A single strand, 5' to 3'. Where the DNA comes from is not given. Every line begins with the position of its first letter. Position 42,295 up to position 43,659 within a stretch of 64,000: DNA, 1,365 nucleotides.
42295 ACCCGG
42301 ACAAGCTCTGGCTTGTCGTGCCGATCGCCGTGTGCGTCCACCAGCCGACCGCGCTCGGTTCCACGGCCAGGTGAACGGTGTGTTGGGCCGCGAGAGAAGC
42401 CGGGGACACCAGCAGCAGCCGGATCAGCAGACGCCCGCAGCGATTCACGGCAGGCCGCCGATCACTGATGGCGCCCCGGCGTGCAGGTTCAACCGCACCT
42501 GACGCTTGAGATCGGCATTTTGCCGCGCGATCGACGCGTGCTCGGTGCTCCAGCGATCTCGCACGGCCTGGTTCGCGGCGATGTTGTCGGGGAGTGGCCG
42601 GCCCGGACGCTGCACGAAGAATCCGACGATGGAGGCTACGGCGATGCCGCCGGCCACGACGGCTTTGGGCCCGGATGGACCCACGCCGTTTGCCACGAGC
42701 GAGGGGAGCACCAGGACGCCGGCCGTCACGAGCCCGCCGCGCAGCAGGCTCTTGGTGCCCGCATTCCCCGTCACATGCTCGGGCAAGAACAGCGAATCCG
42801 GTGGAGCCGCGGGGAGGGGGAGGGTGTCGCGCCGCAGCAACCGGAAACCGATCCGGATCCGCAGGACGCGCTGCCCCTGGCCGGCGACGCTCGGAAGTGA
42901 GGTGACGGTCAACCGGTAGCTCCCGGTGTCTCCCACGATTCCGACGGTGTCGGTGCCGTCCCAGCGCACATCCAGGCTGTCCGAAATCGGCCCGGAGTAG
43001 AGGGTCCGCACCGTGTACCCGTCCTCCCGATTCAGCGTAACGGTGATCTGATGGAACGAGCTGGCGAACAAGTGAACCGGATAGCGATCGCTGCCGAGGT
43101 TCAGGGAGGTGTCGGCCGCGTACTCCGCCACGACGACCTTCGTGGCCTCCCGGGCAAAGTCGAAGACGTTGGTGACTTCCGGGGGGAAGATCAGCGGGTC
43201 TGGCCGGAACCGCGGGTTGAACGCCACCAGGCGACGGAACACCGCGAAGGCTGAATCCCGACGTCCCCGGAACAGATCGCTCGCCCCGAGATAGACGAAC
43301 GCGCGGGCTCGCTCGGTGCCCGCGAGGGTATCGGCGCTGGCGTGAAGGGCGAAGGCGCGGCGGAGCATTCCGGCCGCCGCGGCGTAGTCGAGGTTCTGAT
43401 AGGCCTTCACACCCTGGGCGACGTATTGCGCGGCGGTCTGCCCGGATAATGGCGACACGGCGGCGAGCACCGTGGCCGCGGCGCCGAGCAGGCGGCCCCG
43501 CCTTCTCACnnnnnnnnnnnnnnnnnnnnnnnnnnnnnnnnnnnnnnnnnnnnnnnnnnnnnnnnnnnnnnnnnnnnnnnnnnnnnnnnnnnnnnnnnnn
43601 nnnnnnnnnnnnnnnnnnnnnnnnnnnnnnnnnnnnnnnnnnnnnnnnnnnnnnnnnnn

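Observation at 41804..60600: Candidate uncharacterised cell-surface module: giant Ig-repeat lipoprotein plus kinase-fold/PEGA protein plus TPR/TM protein plus small OM beta-barrel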

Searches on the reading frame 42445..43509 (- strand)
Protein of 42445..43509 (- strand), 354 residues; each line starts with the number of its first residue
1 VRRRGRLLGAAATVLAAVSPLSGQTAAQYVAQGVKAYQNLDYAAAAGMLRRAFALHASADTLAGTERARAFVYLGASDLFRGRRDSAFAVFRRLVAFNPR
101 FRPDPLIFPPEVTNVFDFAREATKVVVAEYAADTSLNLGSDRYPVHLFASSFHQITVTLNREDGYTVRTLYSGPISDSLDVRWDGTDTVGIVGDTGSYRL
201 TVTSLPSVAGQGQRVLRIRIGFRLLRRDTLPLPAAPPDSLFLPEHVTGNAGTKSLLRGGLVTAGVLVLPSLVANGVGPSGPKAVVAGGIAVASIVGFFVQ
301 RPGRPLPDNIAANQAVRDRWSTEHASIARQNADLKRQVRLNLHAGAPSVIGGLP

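Call 7: search_protein_families(library=pfam, proteins=[window:42445-43509:-], max_evalue=0.1)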
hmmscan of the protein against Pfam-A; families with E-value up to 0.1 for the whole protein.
window:42445-43509:- (354 aa): 1 family
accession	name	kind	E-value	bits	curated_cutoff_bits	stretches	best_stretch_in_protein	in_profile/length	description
PF13860.13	FlgD_ig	-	6e-06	26.6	27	1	149-204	19-75/79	FlgD Ig-like domain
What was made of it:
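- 42445..43509 (-): 354-aa adaptor: signal peptide, TPR-like domain (aa 26-122), FlgD-like Ig domain (126-226), conserved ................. linker, TM hairpin (255-275 / 283-299) and C-terminal helix. FlgD_ig 6e-6 (call 7).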

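Call 8: search_protein_families(library=ncbifam, proteins=[window:42445-43509:-], max_evalue=0.1)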
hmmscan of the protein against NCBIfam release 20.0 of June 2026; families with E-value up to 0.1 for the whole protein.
window:42445-43509:- (354 aa): 2 families
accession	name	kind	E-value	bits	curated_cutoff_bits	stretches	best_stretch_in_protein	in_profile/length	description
NF005176.1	PRK06655.1-1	equivalog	0.0028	17.6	230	1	148-205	92-150/197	flagellar hook assembly protein FlgD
NF011771.0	PRK15228.1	exception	0.017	14.9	328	0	162-220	50-109/165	SEF14 fimbria major subunit SefA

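Call 9: find_homologous_proteins(query=window:42445-43509:-)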
Query window:42445-43509:- (354 aa): 195 proteins with E <= 0.001 among 8000 candidates; the best 120 are listed.
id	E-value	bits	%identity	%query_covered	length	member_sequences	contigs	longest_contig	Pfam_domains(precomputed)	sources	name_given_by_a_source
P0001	3.3e-226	768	100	100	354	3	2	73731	PF13860.13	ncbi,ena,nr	ncbi:MAG TPA: hypothetical protein VMH88_08655 [Gemmatimonadales bacterium]|nr:hypothetical protein 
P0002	1.4e-180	618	77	100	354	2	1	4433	PF13860.13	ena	-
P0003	2.1e-180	617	78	100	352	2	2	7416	-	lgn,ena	-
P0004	6.4e-117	408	58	94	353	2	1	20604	-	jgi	jgi:hypothetical protein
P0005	2.6e-106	374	55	92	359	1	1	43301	-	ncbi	-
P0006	1.8e-105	371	55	92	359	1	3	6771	-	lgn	-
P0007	5.4e-105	369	53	95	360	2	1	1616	-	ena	-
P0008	7.1e-105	369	55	90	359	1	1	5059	-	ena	-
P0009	8.5e-105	369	55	91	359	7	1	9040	-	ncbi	-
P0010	1.1e-104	368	54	99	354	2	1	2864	-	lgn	-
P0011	1.7e-104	368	56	92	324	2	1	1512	-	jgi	jgi:hypothetical protein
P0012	2.2e-104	367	55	94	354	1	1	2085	PF07719.24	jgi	jgi:tetratricopeptide (TPR) repeat protein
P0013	2.5e-103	364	55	90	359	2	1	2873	-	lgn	-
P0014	2.5e-103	364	54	97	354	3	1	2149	-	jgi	jgi:hypothetical protein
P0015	4.7e-103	363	55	91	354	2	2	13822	-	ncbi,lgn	-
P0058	1.7e-94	335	54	92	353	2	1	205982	-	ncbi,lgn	-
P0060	1.9e-93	331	52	92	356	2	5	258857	-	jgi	jgi:hypothetical protein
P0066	1.4e-86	309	47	99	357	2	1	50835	-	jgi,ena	-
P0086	2.0e-78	282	46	90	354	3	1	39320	-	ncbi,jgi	jgi:hypothetical protein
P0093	8.8e-78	280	45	93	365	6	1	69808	-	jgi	jgi:hypothetical protein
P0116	9.9e-75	270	42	91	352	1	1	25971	PF13860.13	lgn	-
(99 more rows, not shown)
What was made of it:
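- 42445..43509 (-): 195 homologues (call 9).
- On TPR proteins: Some homologues carry precomputed TPR hits (call 9).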

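Call 12: find_related_loci(query=A1, collection=genome_contigs, flank=10000)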
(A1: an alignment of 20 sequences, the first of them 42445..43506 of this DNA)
Query A1 (353 aa) in genome_contigs; peptide patterns used: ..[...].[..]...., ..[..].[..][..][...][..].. (x = any residue, [..] = any of these).
123 stretches matched a pattern; 54 encode a relative of the query (tblastn E <= 1e-3); 54 distinct loci.
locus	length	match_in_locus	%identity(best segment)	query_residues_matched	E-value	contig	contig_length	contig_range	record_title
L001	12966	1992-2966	55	25-351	4e-110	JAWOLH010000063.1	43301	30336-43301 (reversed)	MAG: Gemmatimonadales bacterium isolate bin_24 c_000023018280, whole genome shotgun sequence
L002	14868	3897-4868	53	28-353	8e-106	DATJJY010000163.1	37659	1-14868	MAG TPA_asm: Gemmatimonadales bacterium isolate SMAG_U15578 k141_8584618, whole genome shotgun sequence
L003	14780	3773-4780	52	21-353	7e-105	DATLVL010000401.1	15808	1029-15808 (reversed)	MAG TPA_asm: Gemmatimonadales bacterium isolate SMAG_U13191 k141_198867, whole genome shotgun sequence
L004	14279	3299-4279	52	25-353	1e-104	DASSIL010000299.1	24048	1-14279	MAG TPA_asm: Gemmatimonadales bacterium isolate SMAG_U1086 k141_1338234, whole genome shotgun sequence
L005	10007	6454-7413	55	29-351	4e-104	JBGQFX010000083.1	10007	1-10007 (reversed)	MAG: Gemmatimonadota bacterium isolate OBJ2_061818_090_41 k141_1551438_length_10007_cov_10.0000, whole genome shotgun se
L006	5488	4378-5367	51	21-353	2e-103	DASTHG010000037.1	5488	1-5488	MAG TPA_asm: Gemmatimonadales bacterium isolate SMAG_U452 k141_824297, whole genome shotgun sequence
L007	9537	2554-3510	55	33-353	9e-101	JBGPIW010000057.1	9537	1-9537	MAG: Gemmatimonadota bacterium isolate OBJ_0618_7090110_324 k141_3680179_length_9537_cov_191.0009, whole genome shotgun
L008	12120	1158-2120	54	29-353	1e-100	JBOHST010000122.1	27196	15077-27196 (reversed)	MAG: Gemmatimonadales bacterium isolate M3-S_metawrap_bin.151 k127_3019937, whole genome shotgun sequence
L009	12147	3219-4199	51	25-353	2e-100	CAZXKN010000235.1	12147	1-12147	MAG TPA_asm: uncultured Gemmatimonadaceae bacterium isolate binchicken_co279_228 genome assembly, contig: k141_2104057,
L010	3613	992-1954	54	31-353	1e-101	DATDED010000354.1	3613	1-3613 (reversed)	MAG TPA_asm: Gemmatimonadales bacterium isolate SMAG_U191 k141_439349, whole genome shotgun sequence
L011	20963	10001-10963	53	29-353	1e-98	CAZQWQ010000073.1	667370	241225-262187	MAG TPA_asm: uncultured Gemmatimonadaceae bacterium isolate binchicken_co165_283 genome assembly, contig: k141_1844928,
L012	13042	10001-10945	55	33-349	9e-98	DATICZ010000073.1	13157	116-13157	MAG TPA_asm: Gemmatimonadales bacterium isolate SMAG_U16330 k141_431267, whole genome shotgun sequence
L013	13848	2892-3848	53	33-353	4e-95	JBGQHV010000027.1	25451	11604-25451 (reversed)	MAG: Gemmatimonadota bacterium isolate OBJ2_061818_070_64 k141_1709928_length_25451_cov_15.5379, whole genome shotgun se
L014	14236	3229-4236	53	16-351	4e-94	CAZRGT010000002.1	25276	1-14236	MAG TPA_asm: uncultured Gemmatimonadaceae bacterium isolate binchicken_co165_439 genome assembly, contig: k141_1906556,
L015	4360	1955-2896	53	34-349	2e-93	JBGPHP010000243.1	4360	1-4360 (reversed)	MAG: Gemmatimonadota bacterium isolate OBJ_0618_7090110_355 k141_8756570_length_4360_cov_14.7528, whole genome shotgun s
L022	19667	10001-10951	48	29-349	3e-79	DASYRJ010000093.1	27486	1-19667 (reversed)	MAG TPA_asm: Gemmatimonadales bacterium isolate SMAG_U4508 k141_2222549, whole genome shotgun sequence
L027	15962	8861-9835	43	21-349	5e-78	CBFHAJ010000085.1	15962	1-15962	MAG TPA_asm: uncultured bacterium isolate SRR21876936_metabat2_14 genome assembly, contig: ERZ27257217.270, whole genome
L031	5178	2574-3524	45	30-349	2e-76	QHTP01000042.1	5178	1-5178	MAG: Gemmatimonadetes bacterium isolate AG49 14_0929_09_30cm_scaffold_24103_curated, whole genome shotgun sequence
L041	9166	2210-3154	43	30-349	1e-67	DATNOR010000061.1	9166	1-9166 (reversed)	MAG TPA_asm: Gemmatimonadales bacterium isolate SMAG_U11536 k141_878678, whole genome shotgun sequence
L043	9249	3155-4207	37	7-349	4e-64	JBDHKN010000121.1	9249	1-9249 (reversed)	MAG: Gemmatimonadota bacterium isolate BHB10-38_Bin_27 BHB10-38_Bin_27_scaffold_39998, whole genome shotgun sequence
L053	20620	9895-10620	33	27-273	1e-29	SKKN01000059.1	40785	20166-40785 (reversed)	MAG: Gemmatimonadetes bacterium isolate CSSed162cmA_160 CSSed16-2cmA-929, whole genome shotgun sequence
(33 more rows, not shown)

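Call 29: predict_structure(alignment_id=A4)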
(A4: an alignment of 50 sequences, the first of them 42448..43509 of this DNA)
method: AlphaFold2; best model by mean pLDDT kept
length: 354 residues; sequences in the alignment: 50
mean_pLDDT: 85.0   pTM: 0.67
mean pLDDT of the five models: 85.0, 83.6, 81.3, 80.9, 80.3
residues with pLDDT >= 90: 203; 70-90: 86; 50-70: 53; < 50: 12
segments of 3 or more residues with pLDDT < 50: 272-279
pLDDT, mean of each block of 10 residues (from residue 1): 77 64 82 97 97 75 88 98 97 93 96 96 91 92 94 92 91 93 84 85 74 84 91 94 84 71 59 48 60 72 86 96 97 90 92 61
secondary structure, 60 per line:
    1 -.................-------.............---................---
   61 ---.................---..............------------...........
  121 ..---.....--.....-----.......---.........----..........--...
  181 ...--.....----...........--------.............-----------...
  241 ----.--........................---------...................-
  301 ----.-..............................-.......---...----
elements in order: H2-18 H26-38 H42-57 H64-80 H84-97 H110-122 E126-130 E133-137 E143-149 E153-161 E166-175 E178-183 H186-190 E195-205 E214-226 H248-271 H281-299 H307-336 E338-344 E348-350
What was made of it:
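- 42445..43509 (-): AF2 model pLDDT 85 (call 29).
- Checked: 354-aa protein: AF2 model at pLDDT 85 with signal peptide, five TPR-like helices, a beta-sandwich, two TM helices and a C-terminal helix (call 29).
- The adaptor model has a signal peptide, a TPR-like domain, an Ig domain and a TM hairpin (call 29).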

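Call 32: fold_search(model_id=the predicted structure, library=pdb)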
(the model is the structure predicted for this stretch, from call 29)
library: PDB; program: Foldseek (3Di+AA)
matches with E <= 10: 678; with E <= 0.001: 0
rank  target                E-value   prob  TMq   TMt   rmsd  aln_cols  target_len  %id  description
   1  8ro0_B                3.3e-03  0.72  0.17  0.05  28.5       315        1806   13  Structure of the C. elegans Intron Lariat Spliceosome primed for disassembly (ILS') (released 2024-08-07)
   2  6lej_B                6.0e-03  0.99  0.15  0.10   7.2       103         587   19  Structure of E. coli beta-glucuronidase complex with C6-propyl uronic isofagomine (released 2021-01-27)
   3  3osv_C                7.8e-03  0.97  0.16  0.36  11.3       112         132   20  The crytsal structure of FLGD from P. Aeruginosa (released 2011-05-04)
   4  9hpq_B                1.2e-02  1.00  0.22  0.72   3.4        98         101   16  Peptide-substrate-binding (PSB) domain of human type I collagen prolyl 4-hydroxylase complexed with Pro-Pro-Gly-Pro-Ar (released 2025-09-24)
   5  5mhm_B                1.5e-02  0.89  0.19  0.11  12.0       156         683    8  FXIIIa in complex with the inhibitor ZED1630 (released 2017-12-20)
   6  9hre_A                1.7e-02  1.00  0.23  0.72   3.1        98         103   16  Peptide-substrate-binding (PSB) domain of human type I collagen prolyl 4-hydroxylase complexed with Pro-Hyp-Gly-Pro-Al (released 2025-09-24)
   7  9hre_C                2.2e-02  1.00  0.23  0.74   2.9        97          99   16  Peptide-substrate-binding (PSB) domain of human type I collagen prolyl 4-hydroxylase complexed with Pro-Hyp-Gly-Pro-Al (released 2025-09-24)
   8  9hre_B                2.2e-02  1.00  0.22  0.71   3.4        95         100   16  Peptide-substrate-binding (PSB) domain of human type I collagen prolyl 4-hydroxylase complexed with Pro-Hyp-Gly-Pro-Al (released 2025-09-24)
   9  9hpq_A                2.4e-02  1.00  0.22  0.69   3.4        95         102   16  Peptide-substrate-binding (PSB) domain of human type I collagen prolyl 4-hydroxylase complexed with Pro-Pro-Gly-Pro-Ar (released 2025-09-24)
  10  5mho_B                2.4e-02  0.75  0.16  0.10  19.1       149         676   11  FXIIIa in complex with the inhibitor ZED2369 (released 2017-12-20)
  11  6evm_A                2.5e-02  1.00  0.22  0.74   3.6        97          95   16  Crystal structure of a Pro-9 complexed peptide-substrate-binding domain of human type II collagen prolyl 4-hydroxylase (released 2018-09-12)
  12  4bta_A                2.8e-02  1.00  0.23  0.33   3.7       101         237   16  CRYSTAL STRUCTURE OF THE PEPTIDE(PRO-PRO-GLY)3 BOUND COMPLEX OF N- TERMINAL DOMAIN AND PEPTIDE SUBSTRATE BINDING DOMAI (released 2013-10-09)
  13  9hpq_D                2.9e-02  1.00  0.22  0.71   3.5        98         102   16  Peptide-substrate-binding (PSB) domain of human type I collagen prolyl 4-hydroxylase complexed with Pro-Pro-Gly-Pro-Ar (released 2025-09-24)
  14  5eii_G                2.9e-02  0.92  0.19  0.38   6.1       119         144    9  Structural determination of an protein complex of a Fab with increased solubility (released 2016-11-09)
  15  8gul_A                3.1e-02  0.98  0.20  0.16   6.4       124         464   14  Chitin-active AA10 LPMO (GbpA) complexed with Cu(II) from Vibrio campbellii (released 2023-06-21)
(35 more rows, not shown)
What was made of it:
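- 42445..43509 (-): Foldseek domain-level hits to the TPR-like peptide-binding domain of collagen prolyl hydroxylase, and to PilF and MamA (call 32).
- On TPR proteins: The AF2 model shows paired helices, with Foldseek domain matches to TPR-like domains (calls 29, 32).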

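Call 39: search_protein_families(library=pfam, proteins=[L043:3-1562:+, L031:1084-2469:+, L027:6999-8798:+, L022:8119-8619:+, L053:8933-9820:+, L053:9751-10821:+, L053:10794-11477:+, L041:1-2109:+], max_evalue=0.01)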
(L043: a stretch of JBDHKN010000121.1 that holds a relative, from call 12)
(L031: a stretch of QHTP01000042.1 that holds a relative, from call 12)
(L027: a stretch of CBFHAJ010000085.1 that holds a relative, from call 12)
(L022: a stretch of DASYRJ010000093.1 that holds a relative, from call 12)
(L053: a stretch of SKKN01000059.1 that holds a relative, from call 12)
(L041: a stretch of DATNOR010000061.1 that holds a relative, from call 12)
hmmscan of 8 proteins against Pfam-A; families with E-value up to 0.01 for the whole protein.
L043:3-1562:+ (519 aa): 4 families
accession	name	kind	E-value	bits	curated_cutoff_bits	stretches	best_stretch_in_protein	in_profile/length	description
PF16640.11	Big_3_5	-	1.8e-65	218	35.5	6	248-332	2-88/88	Bacterial Ig-like domain (group 3)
PF17656.6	ChapFlgA_N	-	1.2e-05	26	27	0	240-279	16-56/77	FlgA N-terminal domain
PF03886.18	ABC_trans_aux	-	1.5e-05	25.1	26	0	248-283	80-115/161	ABC-type transport auxiliary lipoprotein component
PF23619.1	Ig_VWA7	-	0.0087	16.7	27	0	305-367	29-91/104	VWA7 Ig-like domain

L031:1084-2469:+ (461 aa): 1 family
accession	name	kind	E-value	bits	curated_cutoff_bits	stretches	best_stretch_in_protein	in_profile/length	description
PF16640.11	Big_3_5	-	4.8e-64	213.4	35.5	5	98-181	3-87/88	Bacterial Ig-like domain (group 3)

L027:6999-8798:+ (599 aa): 6 families
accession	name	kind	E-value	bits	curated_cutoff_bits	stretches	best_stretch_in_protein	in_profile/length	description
PF16640.11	Big_3_5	-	2.1e-35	121.6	35.5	3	411-497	1-88/88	Bacterial Ig-like domain (group 3)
PF02369.22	Big_1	-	8.3e-26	90.4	34.9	3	228-311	11-92/93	Bacterial Ig-like domain (group 1)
PF09134.16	Invasin_D3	-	8.8e-14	52.3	33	1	215-313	2-97/98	Invasin, domain 3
PF17789.7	MG4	-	6e-05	23.6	24.7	0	135-190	20-71/95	Macroglobulin domain MG4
PF13620.12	CarboxypepD_reg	-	0.00034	21.3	32.3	1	237-318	1-76/82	Carboxypeptidase regulatory-like domain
PF24025.1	Ig_DR_A0283-like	-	0.00064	20.4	27.1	0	31-72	10-49/102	DR_A0283-like, Ig-like domain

L022:8119-8619:+ (166 aa): 0 families

L053:8933-9820:+ (295 aa): 1 family
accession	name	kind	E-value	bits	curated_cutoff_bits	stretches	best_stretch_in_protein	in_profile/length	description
PF08308.17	PEGA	-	5.4e-13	49.1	20.8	1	225-286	2-64/71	PEGA domain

L053:9751-10821:+ (356 aa): 3 families
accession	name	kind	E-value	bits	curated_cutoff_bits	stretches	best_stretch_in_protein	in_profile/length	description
PF07719.23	TPR_2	-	4.3e-05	23.7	27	0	87-118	2-33/34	Tetratricopeptide repeat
PF13432.12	TPR_16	-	0.003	18.4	32.7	0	53-117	3-62/65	Tetratricopeptide repeat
PF13424.12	TPR_12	-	0.0038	17.8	30.1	1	54-110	10-69/77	Tetratricopeptide repeat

L053:10794-11477:+ (227 aa): 0 families

L041:1-2109:+ (702 aa): 7 families
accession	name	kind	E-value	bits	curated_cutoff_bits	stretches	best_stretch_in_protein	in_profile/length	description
PF16640.11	Big_3_5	-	8.9e-32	110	35.5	3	520-601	6-88/88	Bacterial Ig-like domain (group 3)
PF02369.22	Big_1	-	1.7e-17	63.7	34.9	3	14-97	10-91/93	Bacterial Ig-like domain (group 1)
PF09829.14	DUF2057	-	1.5e-05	25.6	24.2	0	295-404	57-140/192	Uncharacterized protein conserved in bacteria (DUF2057)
PF16583.11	ZirS_C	-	5.6e-05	23.2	26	0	26-51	68-93/145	Zinc-regulated secreted antivirulence protein C-terminal domain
PF17789.7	MG4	-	0.00035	21.2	24.7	0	27-80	20-69/95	Macroglobulin domain MG4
PF01835.25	MG2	-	0.0024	18.6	32.8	0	23-77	34-82/96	MG2 domain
PF23720.1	DUF7161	-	0.0038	17.6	27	0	93-147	1-55/72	Family of unknown function (DUF7161)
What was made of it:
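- The repeat type switches between Big_1 and Big_3_5 (call 39).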

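Call 57: search_solved_structures(query=A4, max_evalue=1)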
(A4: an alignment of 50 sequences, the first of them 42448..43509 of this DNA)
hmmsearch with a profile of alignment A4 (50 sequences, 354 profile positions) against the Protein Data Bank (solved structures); distinct sequences matched with E-value up to 1: 18.
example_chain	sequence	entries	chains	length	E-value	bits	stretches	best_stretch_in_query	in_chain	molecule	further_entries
7eh9_A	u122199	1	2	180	0.00026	22.9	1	153-211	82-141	Basal-body rod modification protein FlgD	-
7bhq_A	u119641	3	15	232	0.00041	22.2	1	153-211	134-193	Basal-body rod modification protein FlgD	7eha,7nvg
3c12_A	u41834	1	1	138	0.0026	19.6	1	146-229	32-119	Flagellar protein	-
3osv_A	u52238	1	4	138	0.005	18.7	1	129-203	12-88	Flagellar basal-body rod modification protein FlgD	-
9hpq_A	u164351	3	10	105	0.052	15.3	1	27-101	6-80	Prolyl 4-hydroxylase subunit alpha-1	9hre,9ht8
2v5f_A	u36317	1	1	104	0.054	15.3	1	27-101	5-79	PROLYL 4-HYDROXYLASE SUBUNIT ALPHA-1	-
1tjc_A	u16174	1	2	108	0.075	14.8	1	28-101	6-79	Prolyl 4-hydroxylase alpha-1 subunit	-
4v4n_AT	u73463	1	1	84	0.11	14.3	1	190-252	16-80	50S ribosomal protein L23P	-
4v6u_BT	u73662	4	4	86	0.12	14.2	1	190-252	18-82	50S ribosomal protein L23P | Large ribosomal subunit protein uL23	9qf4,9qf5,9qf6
9ygm_LW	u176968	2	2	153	0.13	14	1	188-239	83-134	60S ribosomal protein uL23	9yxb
9sra_BT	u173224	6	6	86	0.17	13.6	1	190-252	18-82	Large ribosomal subunit protein uL23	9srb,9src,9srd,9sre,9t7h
2yq8_A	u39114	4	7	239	0.25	13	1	26-101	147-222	PROLYL 4-HYDROXYLASE SUBUNIT ALPHA-1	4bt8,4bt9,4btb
4bta_A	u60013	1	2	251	0.28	12.9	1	26-101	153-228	PROLYL 4-HYDROXYLASE SUBUNIT ALPHA-1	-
6evl_A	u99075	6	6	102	0.54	12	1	27-100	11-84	Prolyl 4-hydroxylase subunit alpha-2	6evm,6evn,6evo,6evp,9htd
1gk0_A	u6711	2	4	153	0.7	11.6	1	23-75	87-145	CEPHALOSPORIN ACYLASE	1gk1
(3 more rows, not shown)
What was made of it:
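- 42445..43509 (-): Profile against PDB: FlgD 2.6e-4 (call 57).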

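Call 78: find_encoding_contigs(protein=P0060, flank=10000, max_places=2)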
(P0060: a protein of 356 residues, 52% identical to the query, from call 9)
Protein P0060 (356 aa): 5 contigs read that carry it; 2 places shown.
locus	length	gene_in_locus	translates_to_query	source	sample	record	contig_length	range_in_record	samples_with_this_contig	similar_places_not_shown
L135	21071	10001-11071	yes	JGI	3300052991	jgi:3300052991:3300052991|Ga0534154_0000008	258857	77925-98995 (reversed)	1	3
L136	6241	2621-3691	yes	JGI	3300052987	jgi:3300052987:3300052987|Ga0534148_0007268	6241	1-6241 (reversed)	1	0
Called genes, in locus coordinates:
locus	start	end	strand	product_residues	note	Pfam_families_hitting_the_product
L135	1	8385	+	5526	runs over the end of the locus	-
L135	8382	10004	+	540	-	PF00069:Pkinase, PF07714:PK_Tyr_Ser-Thr, PF08308:PEGA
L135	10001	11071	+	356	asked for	-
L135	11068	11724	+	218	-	-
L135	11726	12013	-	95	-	PF04977:DivIC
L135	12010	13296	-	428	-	PF03952:Enolase_N, PF00113:Enolase_C, PF13378:MR_MLE_C (weak)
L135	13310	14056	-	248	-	PF01553:Acyltransferase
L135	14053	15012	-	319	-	PF00586:AIRS, PF02769:AIRS_C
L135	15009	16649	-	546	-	PF07494:Reg_prop (faint)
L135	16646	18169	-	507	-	PF03853:YjeF_N, PF01256:Carb_kinase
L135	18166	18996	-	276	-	PF01875:Memo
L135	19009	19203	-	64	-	-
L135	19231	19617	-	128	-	-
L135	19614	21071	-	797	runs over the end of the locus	PF02190:LON_substr_bdg, PF00004:AAA, PF07728:AAA_5, PF22667:Lon_lid, PF05362:Lon_C, PF13541:ChlI (weak)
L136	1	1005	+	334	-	?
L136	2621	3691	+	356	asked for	-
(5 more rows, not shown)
